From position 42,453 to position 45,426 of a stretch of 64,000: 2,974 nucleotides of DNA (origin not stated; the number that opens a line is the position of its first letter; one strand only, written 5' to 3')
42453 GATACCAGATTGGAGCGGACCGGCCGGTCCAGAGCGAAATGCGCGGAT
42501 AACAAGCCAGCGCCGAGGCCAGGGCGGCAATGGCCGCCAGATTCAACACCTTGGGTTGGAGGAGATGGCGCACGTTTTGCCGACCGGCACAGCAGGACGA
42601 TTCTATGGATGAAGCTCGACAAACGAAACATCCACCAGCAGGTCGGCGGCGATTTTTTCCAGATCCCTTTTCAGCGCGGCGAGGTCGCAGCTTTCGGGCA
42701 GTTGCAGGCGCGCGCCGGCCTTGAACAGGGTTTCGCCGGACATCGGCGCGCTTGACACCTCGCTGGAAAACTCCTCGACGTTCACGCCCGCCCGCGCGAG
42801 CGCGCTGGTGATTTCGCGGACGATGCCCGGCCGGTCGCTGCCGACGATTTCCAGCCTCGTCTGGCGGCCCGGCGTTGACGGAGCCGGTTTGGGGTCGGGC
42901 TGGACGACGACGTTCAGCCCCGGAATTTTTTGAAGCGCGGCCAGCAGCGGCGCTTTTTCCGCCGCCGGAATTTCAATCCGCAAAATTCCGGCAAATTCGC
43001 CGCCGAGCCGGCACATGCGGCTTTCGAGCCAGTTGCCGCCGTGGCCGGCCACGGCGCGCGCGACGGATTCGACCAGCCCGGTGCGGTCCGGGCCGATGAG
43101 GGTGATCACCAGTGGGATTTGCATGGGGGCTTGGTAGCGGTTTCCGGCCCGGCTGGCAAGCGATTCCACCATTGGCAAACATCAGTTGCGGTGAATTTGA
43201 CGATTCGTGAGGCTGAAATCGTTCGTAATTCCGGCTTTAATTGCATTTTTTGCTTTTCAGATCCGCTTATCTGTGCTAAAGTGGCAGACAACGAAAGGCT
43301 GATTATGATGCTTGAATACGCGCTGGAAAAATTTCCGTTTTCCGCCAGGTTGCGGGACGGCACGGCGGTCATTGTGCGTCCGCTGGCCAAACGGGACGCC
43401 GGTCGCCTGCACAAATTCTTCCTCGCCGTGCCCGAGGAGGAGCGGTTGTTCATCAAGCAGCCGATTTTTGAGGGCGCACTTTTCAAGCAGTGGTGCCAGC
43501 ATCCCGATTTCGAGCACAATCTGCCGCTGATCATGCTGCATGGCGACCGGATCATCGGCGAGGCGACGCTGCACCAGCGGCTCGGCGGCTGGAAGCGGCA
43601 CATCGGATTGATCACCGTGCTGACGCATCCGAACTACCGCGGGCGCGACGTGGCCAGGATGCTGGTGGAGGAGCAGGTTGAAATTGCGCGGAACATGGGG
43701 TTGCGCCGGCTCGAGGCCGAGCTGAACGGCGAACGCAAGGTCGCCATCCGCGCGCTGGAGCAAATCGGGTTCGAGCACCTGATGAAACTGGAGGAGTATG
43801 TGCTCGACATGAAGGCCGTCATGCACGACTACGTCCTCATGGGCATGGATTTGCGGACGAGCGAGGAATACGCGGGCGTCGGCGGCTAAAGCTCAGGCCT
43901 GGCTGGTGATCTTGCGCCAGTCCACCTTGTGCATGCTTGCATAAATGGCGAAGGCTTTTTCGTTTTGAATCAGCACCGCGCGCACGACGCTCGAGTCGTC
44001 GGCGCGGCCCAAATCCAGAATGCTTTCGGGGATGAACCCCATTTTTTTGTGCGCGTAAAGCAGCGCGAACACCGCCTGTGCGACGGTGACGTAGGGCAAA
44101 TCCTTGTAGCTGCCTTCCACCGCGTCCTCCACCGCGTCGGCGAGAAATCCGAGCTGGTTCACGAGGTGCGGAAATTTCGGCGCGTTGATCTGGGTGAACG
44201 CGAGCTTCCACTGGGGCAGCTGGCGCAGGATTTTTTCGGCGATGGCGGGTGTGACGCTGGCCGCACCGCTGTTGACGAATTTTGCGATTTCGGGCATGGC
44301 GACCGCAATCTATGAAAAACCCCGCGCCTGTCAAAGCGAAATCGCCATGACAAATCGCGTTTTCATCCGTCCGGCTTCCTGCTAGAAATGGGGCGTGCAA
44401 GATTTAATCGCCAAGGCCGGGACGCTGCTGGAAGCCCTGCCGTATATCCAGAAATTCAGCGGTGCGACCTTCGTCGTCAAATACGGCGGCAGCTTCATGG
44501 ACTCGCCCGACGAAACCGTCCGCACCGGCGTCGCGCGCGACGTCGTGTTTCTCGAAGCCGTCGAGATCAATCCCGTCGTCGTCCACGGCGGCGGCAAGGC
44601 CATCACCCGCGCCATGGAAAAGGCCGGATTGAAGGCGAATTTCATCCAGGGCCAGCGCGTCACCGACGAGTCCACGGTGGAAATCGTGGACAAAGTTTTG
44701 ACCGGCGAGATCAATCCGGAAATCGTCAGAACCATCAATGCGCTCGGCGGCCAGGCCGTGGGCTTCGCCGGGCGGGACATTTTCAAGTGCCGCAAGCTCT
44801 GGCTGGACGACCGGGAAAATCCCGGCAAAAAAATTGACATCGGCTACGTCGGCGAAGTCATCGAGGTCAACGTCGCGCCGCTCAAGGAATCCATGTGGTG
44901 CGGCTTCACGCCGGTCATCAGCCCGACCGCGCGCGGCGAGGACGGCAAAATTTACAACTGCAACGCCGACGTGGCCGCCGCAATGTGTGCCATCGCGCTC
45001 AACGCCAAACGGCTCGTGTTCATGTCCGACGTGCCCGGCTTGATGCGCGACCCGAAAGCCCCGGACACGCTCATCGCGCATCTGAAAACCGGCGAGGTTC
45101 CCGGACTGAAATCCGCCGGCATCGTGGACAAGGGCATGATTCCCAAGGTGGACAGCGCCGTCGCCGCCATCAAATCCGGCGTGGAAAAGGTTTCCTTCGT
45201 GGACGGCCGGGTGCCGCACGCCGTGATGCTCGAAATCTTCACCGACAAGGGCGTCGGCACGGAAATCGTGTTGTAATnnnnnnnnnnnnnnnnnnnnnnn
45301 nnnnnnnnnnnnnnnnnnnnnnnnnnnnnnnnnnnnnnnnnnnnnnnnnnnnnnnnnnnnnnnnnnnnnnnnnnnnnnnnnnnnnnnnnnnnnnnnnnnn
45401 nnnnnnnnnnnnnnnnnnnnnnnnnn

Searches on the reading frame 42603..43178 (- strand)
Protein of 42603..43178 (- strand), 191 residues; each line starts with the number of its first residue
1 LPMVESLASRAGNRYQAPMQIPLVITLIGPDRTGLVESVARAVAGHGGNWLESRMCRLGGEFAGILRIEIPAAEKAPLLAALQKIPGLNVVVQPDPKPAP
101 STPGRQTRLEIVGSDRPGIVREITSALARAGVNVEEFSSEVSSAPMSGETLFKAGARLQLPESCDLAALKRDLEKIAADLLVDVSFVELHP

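Call 5: search_protein_families(library=ncbifam, proteins=[window:42603-43178:-], max_evalue=0.001)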
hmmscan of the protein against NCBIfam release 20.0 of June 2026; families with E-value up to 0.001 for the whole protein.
window:42603-43178:- (191 aa): 6 families
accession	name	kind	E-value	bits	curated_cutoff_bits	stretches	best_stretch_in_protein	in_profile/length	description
NF001220.0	PRK00194.1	equivalog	9.2e-12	45.2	74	1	110-185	7-77/90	ACT domain-containing protein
NF008612.0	PRK11589.1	equivalog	1.5e-11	44.1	267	1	20-66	6-52/189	glycine cleavage system transcriptional repressor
NF004684.0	PRK06027.1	subfamily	9.8e-06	25.5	223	0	105-184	5-81/286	formyltetrahydrofolate deformylase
NF005600.0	PRK07334.1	equivalog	0.00059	18.5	496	0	104-139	329-364/408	threonine ammonia-lyase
NF006352.0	PRK08577.1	equivalog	0.00063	19.8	140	0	107-141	57-91/136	hypothetical protein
NF003467.0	PRK05092.1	equivalog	0.00085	17.2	959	0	105-135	851-881/940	[protein-PII] uridylyltransferase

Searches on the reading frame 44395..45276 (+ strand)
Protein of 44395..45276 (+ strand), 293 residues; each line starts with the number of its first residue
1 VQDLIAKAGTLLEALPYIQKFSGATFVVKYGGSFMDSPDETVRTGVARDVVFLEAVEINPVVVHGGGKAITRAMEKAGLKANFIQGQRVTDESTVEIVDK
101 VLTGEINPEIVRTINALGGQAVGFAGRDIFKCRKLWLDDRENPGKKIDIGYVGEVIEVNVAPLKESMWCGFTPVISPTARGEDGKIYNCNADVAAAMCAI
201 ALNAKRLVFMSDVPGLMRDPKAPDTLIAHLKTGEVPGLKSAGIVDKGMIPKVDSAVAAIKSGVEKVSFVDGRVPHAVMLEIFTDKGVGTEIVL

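Call 5: search_protein_families(library=ncbifam, proteins=[window:44395-45276:+], max_evalue=0.001)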
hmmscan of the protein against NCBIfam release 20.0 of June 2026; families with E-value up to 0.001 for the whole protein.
window:44395-45276:+ (293 aa): 12 families
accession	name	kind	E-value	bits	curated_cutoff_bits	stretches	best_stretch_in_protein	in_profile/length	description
TIGR00761.1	argB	equivalog_domain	6e-64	215.7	151.3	1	25-267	1-230/231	acetylglutamate kinase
NF003387.0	PRK04531.1-2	equivalog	1e-34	119.8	426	1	16-290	25-285/441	acetylglutamate kinase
NF010659.0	PRK14058.1-1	equivalog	2.3e-34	118.7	223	1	27-280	3-258/267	[LysW]-aminoadipate kinase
NF003641.0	PRK05279.1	equivalog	4.6e-31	108.1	344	1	13-292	15-290/441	amino-acid N-acetyltransferase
TIGR01890.1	N-Ac-Glu-synth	equivalog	1e-30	107.1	202.85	1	11-292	5-278/429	amino-acid N-acetyltransferase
NF010661.0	PRK14058.1-3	equivalog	2.6e-27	95.6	251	1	25-278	2-260/283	acetylglutamate/acetylaminoadipate kinase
NF010662.0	PRK14058.1-4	equivalog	1.4e-24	86.7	194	1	27-278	3-251/264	[LysW]-aminoadipate/[LysW]-glutamate kinase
NF003386.0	PRK04531.1-1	equivalog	1.4e-20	73.6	417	1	27-290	45-290/442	acetylglutamate kinase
NF010660.0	PRK14058.1-2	equivalog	1.2e-13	51.4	241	1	27-267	3-238/249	[LysW]-aminoadipate/[LysW]-glutamate kinase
NF040647.1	IPPK_Arch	equivalog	3.5e-06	26.4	120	1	156-291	117-259/259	isopentenyl phosphate kinase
TIGR01092.1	P5CS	equivalog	5.5e-05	21.6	796.75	1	177-289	155-271/715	delta l-pyrroline-5-carboxylate synthetase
TIGR01027.1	proB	equivalog_domain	0.0002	20.6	186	1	192-291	146-251/363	glutamate 5-kinase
